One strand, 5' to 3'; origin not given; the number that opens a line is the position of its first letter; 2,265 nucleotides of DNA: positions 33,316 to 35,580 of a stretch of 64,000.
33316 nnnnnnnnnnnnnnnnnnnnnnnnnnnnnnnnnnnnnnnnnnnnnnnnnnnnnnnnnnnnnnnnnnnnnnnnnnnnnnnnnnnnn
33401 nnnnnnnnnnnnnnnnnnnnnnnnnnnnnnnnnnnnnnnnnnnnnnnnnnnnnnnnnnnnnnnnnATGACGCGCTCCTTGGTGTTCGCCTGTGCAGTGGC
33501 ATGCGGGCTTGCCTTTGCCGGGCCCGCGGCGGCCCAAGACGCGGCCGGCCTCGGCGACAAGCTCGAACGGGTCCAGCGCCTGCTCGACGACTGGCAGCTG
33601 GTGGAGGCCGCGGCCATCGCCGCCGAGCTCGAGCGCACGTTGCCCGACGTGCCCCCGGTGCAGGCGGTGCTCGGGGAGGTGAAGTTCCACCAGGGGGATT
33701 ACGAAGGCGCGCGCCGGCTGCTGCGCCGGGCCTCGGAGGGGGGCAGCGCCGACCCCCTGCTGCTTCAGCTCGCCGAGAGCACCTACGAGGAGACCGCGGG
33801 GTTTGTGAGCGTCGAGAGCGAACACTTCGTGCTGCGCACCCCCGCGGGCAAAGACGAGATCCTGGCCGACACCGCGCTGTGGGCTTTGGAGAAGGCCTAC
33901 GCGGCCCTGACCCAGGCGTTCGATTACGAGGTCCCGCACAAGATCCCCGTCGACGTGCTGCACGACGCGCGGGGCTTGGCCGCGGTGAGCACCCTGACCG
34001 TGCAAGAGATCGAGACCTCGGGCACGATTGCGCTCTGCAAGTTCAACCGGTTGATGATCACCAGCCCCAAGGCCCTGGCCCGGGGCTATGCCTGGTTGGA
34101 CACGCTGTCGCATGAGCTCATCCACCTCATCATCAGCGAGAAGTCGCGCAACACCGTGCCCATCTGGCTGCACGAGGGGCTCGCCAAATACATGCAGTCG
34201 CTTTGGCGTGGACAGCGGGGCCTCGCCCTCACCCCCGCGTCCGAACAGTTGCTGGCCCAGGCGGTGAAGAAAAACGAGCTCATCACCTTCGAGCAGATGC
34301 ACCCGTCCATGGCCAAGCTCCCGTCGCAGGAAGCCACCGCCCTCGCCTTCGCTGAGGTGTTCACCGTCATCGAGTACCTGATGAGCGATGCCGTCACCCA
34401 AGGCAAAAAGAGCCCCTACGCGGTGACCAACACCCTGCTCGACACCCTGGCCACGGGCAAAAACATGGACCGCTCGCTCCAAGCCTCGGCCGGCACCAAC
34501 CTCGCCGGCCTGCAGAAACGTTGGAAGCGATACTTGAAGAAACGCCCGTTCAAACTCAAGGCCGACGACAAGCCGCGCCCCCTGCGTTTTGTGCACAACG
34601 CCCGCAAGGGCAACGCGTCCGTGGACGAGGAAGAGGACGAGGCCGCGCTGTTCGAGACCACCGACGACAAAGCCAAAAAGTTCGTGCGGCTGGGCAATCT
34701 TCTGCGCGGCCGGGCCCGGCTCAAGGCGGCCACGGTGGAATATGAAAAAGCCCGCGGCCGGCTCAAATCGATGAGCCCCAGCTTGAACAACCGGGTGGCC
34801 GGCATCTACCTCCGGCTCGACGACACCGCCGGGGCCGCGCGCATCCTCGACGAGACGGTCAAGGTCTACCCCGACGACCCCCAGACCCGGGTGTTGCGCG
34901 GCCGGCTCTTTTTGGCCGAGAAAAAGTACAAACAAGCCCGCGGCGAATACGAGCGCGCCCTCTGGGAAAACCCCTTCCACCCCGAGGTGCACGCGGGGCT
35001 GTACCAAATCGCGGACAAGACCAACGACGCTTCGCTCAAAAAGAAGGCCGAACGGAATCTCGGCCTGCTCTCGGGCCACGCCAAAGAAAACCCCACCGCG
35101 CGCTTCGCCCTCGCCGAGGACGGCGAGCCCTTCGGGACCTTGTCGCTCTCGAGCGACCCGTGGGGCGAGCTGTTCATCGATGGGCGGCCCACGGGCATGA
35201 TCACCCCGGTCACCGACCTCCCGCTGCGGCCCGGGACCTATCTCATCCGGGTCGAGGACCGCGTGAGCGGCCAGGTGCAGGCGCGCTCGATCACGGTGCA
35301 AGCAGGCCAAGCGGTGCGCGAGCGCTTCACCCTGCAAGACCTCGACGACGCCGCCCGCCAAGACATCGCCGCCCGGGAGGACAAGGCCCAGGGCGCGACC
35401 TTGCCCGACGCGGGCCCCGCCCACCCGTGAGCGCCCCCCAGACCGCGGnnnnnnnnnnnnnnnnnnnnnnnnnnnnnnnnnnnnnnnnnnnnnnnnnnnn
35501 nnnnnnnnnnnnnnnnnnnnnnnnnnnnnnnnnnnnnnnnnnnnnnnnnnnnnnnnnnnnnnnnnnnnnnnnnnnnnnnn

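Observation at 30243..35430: Divergent from the ECF sigma gene: 1035 aa TM-anchored coiled-coil protein translationally coupled to a TPR/HExxH/PEGA secreted protein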

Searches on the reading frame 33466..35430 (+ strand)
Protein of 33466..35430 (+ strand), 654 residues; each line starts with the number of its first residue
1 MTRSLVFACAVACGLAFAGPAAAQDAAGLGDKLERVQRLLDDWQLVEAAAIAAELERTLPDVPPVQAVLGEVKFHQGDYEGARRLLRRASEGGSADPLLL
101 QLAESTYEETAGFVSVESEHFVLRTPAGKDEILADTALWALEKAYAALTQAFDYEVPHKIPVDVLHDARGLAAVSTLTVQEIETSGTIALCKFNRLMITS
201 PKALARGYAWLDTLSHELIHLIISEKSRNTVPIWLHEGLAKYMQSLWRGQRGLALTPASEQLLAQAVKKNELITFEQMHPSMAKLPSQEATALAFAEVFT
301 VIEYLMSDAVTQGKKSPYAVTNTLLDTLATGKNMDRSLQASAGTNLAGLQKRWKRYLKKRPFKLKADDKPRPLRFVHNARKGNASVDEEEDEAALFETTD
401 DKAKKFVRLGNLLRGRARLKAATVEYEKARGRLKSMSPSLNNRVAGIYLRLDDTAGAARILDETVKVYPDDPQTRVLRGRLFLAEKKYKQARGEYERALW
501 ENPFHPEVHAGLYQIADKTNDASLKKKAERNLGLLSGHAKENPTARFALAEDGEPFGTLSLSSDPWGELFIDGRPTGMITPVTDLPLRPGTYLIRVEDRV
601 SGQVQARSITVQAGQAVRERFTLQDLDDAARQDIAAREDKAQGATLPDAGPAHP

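Call 6: search_protein_families(library=pfam, proteins=[window:33466-35430:+], max_evalue=0.1)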
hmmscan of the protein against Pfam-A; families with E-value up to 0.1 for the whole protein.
window:33466-35430:+ (654 aa): 19 families
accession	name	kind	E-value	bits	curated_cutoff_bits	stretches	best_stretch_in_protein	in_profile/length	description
PF13485.12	Peptidase_MA_2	-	7.9e-16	58.9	32.4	1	178-358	36-200/201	Peptidase MA superfamily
PF14559.12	TPR_19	-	6.8e-09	36.4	25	2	44-98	6-60/68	Tetratricopeptide repeat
PF13424.12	TPR_12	-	6.3e-07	29.9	30.1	1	440-499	5-72/77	Tetratricopeptide repeat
PF13174.12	TPR_6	-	8e-06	26.6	26.3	0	447-470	9-32/33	Tetratricopeptide repeat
PF07719.23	TPR_2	-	1.2e-05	25.5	27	0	69-89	7-27/34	Tetratricopeptide repeat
PF13428.12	TPR_14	-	1.7e-05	25.5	23.5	2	444-481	7-44/44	Tetratricopeptide repeat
PF13432.12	TPR_16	-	3.3e-05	24.7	32.7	1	448-503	7-62/65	Tetratricopeptide repeat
PF08308.17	PEGA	-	0.00053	20.3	20.8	1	556-623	1-67/71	PEGA domain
PF23300.3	HEAT_Nup120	-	0.00075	19.8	29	0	48-98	11-61/170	Nucleoporin Nup120, HEAT repeats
PF07721.20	TPR_4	-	0.0013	19.6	27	1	65-88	3-26/26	Tetratricopeptide repeat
PF23914.1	TPR_CcmH_CycH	-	0.0013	19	42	1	468-550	46-128/158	Cytochrome c-type biogenesis protein H TPR domain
PF13371.12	TPR_9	-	0.0016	18.8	35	1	447-506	4-63/73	Tetratricopeptide repeat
PF12895.13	ANAPC3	-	0.0021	18.7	27.2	0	445-497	30-81/82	Anaphase-promoting complex, cyclosome, subunit 3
PF00515.34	TPR_1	-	0.0066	16.7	27.8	0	477-503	6-32/34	Tetratricopeptide repeat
PF09613.16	HrpB1_HrpK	-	0.0086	16.2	29.3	0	55-98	37-80/126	Bacterial type III secretion protein (HrpB1_HrpK)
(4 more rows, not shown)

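Call 7: search_protein_families(library=ncbifam, proteins=[window:33466-35430:+], max_evalue=0.1)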
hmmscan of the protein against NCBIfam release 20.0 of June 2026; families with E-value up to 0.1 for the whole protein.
window:33466-35430:+ (654 aa): 12 families
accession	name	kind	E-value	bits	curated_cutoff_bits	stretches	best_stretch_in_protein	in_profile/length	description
TIGR02917.1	PEP_TPR_lipo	equivalog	3e-10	38.6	312.2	2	445-524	574-654/899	XrtA/PEP-CTERM system TPR-repeat protein PrsT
TIGR00540.1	TPR_hemY_coli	hypoth_equivalog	3e-05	23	142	1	455-522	309-375/385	heme biosynthesis-associated TPR protein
TIGR02795.1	tol_pal_ybgF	equivalog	0.00017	22.2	90.1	0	477-532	44-99/119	tol-pal system protein YbgF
TIGR02521.1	type_IV_pilW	equivalog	0.00034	20.3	154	1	444-508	37-101/234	type IV pilus biogenesis/stability protein PilW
NF033876.2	flagella_HExxH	equivalog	0.00055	19.5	205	1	127-354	40-260/384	flagellinolysin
NF041522.1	TPR_sll0314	equivalog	0.00076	18.8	225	0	72-106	27-61/275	Sll0314/Alr1548 family TPR repeat-containing protein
NF052415.1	T3SS_chap_SctY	equivalog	0.0013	19.3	70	0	445-510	13-77/106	type III secretion apparatus assembly chaperone SctY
TIGR03939.1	PGA_TPR_OMP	equivalog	0.0022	16.3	366.65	2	455-540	137-223/800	poly-beta-1,6 N-acetyl-D-glucosamine export porin PgaA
NF033920.0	C39_PA2778_fam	equivalog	0.0048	16.3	150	0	452-529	170-244/255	PA2778 family cysteine peptidase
NF040959.1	MamA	equivalog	0.005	16.3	200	1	441-514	74-147/204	magnetosome protein MamA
NF047371.1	FlcA_CTERM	equivalog_domain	0.012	14.1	300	1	389-499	424-534/646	periplasmic flagellar collar protein FlcA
NF052230.1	T9SS_PorE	exception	0.038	12.2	600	1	403-515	25-134/648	PorE family type IX secretion system protein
